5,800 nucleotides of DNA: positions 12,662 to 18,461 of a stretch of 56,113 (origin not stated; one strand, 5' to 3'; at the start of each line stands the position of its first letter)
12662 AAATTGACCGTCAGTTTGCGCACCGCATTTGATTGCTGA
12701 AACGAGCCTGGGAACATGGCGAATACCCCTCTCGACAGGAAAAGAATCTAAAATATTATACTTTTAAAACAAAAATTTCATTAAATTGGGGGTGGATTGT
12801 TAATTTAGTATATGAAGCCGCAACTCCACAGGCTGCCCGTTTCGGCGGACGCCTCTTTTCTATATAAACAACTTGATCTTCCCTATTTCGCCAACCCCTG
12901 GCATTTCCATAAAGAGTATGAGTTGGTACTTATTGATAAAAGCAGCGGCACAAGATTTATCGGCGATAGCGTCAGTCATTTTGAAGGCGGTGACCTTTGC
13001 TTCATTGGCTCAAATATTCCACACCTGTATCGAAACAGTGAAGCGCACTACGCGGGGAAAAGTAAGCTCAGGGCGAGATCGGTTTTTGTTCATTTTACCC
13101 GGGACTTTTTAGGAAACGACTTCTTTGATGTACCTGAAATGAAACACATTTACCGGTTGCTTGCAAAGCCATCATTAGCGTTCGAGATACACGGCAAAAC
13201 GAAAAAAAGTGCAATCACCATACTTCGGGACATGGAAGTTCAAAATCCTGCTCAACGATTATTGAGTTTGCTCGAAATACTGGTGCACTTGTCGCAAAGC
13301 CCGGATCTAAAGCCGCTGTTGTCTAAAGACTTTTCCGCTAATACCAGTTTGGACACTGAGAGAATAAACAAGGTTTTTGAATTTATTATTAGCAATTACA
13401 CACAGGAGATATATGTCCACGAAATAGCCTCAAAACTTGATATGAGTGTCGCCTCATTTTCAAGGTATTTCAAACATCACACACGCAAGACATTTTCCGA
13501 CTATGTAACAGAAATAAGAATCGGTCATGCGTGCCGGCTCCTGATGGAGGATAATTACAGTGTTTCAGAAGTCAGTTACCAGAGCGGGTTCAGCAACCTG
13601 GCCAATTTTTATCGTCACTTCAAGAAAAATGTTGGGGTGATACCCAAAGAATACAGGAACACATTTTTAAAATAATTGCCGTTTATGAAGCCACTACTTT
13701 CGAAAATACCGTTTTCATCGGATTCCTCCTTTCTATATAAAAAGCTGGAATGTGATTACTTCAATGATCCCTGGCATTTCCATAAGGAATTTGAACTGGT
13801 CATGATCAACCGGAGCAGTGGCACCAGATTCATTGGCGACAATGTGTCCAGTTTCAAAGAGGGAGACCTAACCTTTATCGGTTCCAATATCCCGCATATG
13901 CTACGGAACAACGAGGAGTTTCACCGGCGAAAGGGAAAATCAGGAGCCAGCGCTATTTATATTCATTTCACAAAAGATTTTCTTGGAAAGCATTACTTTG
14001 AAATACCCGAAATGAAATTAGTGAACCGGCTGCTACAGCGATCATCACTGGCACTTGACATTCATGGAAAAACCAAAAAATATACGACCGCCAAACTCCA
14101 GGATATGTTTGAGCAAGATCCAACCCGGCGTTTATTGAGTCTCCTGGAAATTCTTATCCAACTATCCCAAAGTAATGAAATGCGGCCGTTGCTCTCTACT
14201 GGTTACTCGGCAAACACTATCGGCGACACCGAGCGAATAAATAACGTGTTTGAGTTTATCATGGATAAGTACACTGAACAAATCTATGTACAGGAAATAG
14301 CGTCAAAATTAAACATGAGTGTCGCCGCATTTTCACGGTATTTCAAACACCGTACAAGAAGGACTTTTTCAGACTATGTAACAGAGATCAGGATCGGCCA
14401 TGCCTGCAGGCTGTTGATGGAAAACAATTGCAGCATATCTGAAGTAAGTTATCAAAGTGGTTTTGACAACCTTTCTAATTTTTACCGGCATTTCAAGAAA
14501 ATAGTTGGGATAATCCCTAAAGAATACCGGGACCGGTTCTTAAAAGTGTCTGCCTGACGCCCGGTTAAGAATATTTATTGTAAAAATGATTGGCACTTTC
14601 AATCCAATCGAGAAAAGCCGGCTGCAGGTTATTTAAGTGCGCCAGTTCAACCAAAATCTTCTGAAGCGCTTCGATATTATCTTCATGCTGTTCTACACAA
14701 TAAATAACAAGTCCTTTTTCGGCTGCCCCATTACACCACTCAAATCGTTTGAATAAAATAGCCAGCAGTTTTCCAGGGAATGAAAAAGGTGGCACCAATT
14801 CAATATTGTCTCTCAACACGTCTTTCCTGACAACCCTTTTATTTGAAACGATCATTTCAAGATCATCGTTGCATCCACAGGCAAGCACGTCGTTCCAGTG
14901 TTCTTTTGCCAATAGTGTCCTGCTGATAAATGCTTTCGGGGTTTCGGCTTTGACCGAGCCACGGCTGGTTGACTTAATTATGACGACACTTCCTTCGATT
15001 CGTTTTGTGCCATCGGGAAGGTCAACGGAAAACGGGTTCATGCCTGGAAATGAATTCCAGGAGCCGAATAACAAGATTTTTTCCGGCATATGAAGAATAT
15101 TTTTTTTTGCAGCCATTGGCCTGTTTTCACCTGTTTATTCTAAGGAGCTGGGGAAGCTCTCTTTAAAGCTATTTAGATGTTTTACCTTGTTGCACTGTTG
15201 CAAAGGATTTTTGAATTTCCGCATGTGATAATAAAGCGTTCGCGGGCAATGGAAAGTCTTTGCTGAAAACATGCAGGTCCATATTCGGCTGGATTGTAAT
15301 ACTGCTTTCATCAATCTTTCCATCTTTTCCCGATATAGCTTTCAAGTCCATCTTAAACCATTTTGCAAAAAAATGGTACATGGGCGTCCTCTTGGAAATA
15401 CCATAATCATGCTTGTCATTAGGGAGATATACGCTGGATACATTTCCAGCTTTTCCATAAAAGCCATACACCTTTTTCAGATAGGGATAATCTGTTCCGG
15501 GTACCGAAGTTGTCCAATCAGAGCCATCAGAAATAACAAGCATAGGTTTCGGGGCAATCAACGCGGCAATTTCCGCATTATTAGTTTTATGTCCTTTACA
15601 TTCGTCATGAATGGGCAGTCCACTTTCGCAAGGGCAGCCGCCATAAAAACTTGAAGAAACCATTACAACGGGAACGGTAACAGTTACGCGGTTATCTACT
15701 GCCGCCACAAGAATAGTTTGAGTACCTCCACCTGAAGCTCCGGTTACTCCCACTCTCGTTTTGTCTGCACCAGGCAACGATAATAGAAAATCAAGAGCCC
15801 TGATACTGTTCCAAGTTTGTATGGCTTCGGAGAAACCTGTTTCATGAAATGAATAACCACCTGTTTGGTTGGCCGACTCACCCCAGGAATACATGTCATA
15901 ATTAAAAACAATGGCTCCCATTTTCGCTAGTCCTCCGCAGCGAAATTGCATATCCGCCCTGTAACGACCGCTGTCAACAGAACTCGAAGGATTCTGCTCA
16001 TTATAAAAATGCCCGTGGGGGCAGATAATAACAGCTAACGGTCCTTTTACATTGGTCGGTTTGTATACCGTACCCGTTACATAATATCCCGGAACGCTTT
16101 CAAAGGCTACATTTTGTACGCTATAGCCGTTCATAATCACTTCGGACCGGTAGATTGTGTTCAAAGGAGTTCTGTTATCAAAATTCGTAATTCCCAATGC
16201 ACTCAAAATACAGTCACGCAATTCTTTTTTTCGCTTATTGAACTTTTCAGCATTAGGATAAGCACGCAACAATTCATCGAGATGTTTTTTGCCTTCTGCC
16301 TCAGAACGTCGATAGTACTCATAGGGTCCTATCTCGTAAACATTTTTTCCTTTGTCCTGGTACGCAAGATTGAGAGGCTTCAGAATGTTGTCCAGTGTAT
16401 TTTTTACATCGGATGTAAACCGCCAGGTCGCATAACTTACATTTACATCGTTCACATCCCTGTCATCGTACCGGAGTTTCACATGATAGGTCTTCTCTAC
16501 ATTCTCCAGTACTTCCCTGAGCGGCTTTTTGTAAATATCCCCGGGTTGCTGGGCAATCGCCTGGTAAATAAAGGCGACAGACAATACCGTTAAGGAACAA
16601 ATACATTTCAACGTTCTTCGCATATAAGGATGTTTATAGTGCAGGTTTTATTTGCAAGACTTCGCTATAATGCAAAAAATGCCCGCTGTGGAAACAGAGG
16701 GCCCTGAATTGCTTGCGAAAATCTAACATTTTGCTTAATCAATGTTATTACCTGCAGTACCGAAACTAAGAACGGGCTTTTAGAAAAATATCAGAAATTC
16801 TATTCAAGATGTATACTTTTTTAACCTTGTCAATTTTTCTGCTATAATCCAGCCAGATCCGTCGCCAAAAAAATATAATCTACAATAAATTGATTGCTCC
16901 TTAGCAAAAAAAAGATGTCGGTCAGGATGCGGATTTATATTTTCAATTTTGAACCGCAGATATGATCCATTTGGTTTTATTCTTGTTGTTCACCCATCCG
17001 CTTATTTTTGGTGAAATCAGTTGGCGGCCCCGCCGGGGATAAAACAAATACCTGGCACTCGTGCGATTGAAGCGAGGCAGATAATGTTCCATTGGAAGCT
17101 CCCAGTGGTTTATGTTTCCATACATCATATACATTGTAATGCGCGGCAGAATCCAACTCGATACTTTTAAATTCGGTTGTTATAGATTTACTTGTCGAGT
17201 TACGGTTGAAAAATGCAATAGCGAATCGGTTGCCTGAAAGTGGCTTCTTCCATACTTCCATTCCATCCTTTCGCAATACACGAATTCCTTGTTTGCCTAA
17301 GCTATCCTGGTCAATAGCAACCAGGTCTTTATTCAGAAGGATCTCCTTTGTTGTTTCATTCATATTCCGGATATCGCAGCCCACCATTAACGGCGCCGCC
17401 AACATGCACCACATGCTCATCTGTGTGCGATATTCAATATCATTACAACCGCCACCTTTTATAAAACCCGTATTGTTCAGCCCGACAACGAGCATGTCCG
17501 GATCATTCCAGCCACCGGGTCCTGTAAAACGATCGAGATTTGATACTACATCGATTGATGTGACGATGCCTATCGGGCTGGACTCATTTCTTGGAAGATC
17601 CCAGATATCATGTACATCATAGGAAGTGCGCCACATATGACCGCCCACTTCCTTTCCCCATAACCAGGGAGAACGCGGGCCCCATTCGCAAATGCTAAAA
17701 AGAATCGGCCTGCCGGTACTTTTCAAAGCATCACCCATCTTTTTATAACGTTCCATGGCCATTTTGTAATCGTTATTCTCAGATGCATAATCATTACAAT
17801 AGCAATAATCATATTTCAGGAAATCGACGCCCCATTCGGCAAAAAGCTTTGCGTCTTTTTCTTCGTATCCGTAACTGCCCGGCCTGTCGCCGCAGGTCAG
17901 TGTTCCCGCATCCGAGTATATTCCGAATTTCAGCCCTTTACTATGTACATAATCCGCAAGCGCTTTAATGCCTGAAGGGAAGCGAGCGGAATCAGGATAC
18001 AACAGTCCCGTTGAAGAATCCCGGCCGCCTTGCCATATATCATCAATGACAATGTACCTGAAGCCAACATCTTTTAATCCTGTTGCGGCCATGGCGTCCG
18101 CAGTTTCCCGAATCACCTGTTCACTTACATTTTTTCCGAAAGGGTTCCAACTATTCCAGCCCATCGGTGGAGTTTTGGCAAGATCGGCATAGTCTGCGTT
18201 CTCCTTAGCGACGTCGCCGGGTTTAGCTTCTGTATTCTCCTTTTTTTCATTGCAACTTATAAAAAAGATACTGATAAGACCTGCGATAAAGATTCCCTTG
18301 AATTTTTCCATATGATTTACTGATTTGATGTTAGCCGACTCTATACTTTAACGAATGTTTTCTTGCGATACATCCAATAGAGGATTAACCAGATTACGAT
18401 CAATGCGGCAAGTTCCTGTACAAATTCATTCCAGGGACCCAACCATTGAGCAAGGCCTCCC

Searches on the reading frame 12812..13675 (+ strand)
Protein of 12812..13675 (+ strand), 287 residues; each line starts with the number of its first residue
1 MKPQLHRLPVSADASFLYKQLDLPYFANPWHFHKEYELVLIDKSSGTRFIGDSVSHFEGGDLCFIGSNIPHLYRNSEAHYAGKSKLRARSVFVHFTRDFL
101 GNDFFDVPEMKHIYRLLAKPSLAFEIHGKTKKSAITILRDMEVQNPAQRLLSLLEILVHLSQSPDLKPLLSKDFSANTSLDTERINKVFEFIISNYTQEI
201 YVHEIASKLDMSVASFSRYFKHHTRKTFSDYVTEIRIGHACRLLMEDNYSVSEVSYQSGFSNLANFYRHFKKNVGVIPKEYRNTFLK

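Call 74: search_protein_families(library=pfam, proteins=[window:12812-13675:+], max_evalue=0.00001)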
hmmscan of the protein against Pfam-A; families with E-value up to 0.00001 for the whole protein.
window:12812-13675:+ (287 aa): 2 families
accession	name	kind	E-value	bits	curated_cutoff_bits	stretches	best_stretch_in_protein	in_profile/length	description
PF12833.13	HTH_18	-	3.3e-23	82.2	33.6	1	205-283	1-79/80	Helix-turn-helix domain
PF00165.29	HTH_AraC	-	1.1e-09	38.7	26.6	0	247-283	7-42/42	Bacterial regulatory helix-turn-helix proteins, AraC family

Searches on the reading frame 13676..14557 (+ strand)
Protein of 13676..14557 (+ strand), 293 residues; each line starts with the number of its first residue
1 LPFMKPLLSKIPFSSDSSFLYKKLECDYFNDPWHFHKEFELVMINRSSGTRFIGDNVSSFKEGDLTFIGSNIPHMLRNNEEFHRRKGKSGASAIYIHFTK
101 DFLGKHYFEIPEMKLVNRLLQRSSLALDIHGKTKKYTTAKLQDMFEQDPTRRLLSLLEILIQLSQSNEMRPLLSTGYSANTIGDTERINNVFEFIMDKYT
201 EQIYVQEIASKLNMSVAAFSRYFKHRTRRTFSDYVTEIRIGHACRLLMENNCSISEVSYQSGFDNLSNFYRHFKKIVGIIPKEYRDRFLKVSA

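Call 74: search_protein_families(library=pfam, proteins=[window:13676-14557:+], max_evalue=0.00001)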
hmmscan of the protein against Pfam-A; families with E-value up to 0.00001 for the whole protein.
window:13676-14557:+ (293 aa): 2 families
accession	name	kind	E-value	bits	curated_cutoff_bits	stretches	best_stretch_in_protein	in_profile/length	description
PF12833.13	HTH_18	-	3.4e-23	82.2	33.6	1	208-287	1-80/80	Helix-turn-helix domain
PF00165.29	HTH_AraC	-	8.8e-11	42.1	26.6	1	251-285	8-41/42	Bacterial regulatory helix-turn-helix proteins, AraC family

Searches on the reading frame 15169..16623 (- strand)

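Call 74: search_protein_families(library=pfam, proteins=[window:15169-16623:-], max_evalue=0.00001)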
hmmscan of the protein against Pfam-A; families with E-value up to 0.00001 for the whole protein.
window:15169-16623:- (484 aa): 2 families
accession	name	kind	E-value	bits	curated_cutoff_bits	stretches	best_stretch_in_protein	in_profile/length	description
PF22244.2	GCE_fung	-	1.9e-08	34.8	27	0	263-319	78-135/231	Glucuronyl esterase, fungi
PF05448.18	AXE1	-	5.4e-08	32.4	21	1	159-321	46-208/321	Acetyl xylan esterase (AXE1)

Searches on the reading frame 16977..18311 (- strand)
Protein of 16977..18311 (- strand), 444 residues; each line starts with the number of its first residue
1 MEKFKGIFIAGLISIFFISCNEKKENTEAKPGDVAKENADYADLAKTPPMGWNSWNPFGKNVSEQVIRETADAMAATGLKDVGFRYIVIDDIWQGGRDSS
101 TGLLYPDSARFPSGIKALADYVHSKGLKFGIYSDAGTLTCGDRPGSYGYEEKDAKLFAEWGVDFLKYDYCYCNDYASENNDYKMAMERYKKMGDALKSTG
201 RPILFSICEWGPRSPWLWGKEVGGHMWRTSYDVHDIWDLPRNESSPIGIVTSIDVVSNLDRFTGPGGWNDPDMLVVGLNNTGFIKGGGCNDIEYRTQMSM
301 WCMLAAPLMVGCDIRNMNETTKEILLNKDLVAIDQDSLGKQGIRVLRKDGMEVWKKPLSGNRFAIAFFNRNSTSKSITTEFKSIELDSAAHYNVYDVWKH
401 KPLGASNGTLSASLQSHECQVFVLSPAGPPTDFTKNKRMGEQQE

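Call 74: search_protein_families(library=pfam, proteins=[window:16977-18311:-], max_evalue=0.00001)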
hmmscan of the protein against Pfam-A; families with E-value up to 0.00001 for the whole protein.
window:16977-18311:- (444 aa): 4 families
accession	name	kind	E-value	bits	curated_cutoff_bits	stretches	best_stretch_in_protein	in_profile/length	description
PF16499.11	Melibiase_2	-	3.5e-71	240.3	23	1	47-336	1-284/284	Alpha galactosidase A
PF17801.7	Melibiase_C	-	7.3e-19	68.1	22.9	1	349-424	2-71/71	Alpha galactosidase C-terminal beta sandwich domain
PF17450.8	Melibiase_2_C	-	1.2e-10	41.9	22.5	1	339-406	1-73/87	Alpha galactosidase A C-terminal beta sandwich domain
PF02065.24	Melibiase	-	2.4e-07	30.5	27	1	47-133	40-124/347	Melibiase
